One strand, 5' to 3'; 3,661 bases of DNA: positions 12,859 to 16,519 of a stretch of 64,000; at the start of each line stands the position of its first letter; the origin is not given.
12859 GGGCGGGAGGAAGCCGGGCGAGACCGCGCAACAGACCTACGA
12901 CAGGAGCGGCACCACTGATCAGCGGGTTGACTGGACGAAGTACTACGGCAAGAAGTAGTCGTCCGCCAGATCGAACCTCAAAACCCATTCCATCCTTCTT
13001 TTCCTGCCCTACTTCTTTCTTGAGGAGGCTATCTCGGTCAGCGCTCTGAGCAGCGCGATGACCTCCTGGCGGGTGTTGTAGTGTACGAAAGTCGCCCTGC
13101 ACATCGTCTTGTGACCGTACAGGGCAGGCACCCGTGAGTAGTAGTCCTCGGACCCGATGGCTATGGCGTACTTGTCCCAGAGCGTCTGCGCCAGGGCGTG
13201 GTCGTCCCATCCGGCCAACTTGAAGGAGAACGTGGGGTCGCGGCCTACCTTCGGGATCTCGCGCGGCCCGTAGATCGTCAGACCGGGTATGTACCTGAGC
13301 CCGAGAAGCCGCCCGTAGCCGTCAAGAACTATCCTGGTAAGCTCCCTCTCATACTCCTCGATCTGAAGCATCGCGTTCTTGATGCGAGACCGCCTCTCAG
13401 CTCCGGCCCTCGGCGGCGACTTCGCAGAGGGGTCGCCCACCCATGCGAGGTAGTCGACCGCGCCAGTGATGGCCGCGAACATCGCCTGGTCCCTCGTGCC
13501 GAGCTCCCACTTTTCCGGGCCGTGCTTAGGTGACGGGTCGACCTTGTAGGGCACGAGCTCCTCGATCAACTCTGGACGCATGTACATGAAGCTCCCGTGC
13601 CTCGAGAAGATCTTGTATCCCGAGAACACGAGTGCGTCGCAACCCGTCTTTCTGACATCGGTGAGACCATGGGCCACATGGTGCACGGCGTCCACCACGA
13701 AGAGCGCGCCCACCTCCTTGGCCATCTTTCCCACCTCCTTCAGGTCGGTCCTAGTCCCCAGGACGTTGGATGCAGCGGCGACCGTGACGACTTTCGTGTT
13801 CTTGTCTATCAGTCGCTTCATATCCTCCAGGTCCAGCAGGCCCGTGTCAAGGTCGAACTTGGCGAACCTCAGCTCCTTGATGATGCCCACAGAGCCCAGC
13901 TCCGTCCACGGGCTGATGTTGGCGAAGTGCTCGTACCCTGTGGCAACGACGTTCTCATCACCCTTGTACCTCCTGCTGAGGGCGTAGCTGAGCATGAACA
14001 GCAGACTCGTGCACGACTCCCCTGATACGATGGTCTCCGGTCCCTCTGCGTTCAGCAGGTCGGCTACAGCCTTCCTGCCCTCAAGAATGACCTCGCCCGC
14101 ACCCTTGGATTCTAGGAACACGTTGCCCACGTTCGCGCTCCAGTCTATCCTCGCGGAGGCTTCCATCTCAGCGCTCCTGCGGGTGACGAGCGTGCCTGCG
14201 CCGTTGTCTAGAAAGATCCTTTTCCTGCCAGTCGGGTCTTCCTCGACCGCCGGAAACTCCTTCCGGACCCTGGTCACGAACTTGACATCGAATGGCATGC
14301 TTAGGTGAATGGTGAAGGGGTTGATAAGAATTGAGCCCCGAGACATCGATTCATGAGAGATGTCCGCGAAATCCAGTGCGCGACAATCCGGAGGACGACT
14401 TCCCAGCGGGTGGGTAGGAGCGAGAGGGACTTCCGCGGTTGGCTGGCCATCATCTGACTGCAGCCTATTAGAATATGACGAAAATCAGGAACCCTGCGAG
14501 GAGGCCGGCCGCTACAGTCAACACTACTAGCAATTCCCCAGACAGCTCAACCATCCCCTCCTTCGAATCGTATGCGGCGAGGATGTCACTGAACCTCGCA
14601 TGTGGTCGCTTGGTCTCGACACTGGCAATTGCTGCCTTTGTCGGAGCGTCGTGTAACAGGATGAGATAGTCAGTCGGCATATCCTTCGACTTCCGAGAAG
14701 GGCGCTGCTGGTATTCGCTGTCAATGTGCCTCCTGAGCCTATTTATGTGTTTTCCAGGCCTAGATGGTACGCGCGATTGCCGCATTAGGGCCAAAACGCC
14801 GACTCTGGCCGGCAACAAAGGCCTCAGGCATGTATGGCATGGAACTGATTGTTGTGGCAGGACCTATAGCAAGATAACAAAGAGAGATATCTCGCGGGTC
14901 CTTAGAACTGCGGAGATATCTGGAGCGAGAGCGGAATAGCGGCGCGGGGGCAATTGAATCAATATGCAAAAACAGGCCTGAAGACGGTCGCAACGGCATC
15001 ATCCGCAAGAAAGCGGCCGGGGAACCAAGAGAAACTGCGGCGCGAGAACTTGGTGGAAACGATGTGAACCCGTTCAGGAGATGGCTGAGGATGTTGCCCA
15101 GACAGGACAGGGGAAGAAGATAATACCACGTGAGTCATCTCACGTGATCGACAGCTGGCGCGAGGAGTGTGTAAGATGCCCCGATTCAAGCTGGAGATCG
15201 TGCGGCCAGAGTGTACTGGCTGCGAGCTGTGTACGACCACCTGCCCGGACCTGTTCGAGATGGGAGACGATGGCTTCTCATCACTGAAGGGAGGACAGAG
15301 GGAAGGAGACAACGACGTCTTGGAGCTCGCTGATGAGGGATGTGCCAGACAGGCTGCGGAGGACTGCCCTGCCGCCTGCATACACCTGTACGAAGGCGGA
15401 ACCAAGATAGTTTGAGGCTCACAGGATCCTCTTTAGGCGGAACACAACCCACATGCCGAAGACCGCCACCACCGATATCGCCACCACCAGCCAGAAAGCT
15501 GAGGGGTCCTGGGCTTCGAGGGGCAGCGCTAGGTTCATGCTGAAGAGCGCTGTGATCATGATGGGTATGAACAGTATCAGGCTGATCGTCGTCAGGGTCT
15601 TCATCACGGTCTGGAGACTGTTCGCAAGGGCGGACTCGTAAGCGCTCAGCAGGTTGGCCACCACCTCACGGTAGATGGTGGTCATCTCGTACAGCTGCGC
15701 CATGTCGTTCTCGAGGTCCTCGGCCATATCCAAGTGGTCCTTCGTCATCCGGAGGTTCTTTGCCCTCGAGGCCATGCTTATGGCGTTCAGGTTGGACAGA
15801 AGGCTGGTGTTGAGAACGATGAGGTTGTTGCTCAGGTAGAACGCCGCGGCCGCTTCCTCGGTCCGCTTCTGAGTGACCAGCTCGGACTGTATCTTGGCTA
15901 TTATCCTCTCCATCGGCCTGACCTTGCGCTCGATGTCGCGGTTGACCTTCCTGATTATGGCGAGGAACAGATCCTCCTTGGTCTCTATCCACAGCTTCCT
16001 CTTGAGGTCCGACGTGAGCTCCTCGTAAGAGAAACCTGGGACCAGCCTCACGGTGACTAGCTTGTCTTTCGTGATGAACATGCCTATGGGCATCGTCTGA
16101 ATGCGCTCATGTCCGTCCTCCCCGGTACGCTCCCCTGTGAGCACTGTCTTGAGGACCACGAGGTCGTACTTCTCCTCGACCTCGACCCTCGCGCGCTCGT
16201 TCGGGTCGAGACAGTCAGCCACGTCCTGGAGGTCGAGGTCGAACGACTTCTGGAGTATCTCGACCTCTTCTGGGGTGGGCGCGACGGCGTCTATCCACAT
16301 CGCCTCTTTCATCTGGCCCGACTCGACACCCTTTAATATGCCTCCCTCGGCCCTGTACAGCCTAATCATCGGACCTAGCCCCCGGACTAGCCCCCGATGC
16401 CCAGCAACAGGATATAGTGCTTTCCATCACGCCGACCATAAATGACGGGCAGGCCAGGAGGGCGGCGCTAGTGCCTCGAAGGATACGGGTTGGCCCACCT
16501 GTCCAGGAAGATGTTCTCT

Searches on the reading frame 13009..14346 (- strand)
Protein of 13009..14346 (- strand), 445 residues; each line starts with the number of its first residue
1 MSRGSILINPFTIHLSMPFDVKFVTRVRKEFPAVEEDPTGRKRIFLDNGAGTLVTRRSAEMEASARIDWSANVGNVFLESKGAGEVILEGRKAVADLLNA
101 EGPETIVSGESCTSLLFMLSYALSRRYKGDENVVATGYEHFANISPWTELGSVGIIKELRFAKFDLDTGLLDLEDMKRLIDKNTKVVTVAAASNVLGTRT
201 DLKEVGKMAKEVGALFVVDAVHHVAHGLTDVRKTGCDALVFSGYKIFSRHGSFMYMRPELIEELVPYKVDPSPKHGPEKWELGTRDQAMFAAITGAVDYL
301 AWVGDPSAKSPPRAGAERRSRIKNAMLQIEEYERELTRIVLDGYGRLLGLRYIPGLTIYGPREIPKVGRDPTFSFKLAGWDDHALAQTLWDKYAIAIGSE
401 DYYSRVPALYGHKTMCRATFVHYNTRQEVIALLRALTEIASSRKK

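Call 22: search_protein_families(library=pfam, proteins=[window:13009-14346:-], max_evalue=0.000001)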
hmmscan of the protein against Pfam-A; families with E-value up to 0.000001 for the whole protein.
window:13009-14346:- (445 aa): 1 family
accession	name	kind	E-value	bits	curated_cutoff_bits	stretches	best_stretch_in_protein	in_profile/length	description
PF00266.25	Aminotran_5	-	2.9e-45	155.3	21.5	1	44-431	1-370/371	Aminotransferase class-V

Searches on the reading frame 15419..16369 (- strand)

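Call 22: search_protein_families(library=pfam, proteins=[window:15419-16369:-], max_evalue=0.000001)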
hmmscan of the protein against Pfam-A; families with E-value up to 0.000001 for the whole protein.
window:15419-16369:- (316 aa): 1 family
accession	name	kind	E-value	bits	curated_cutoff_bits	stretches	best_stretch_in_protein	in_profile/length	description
PF01544.23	CorA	-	8.2e-49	166.9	27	1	22-311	3-291/292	CorA-like Mg2+ transporter protein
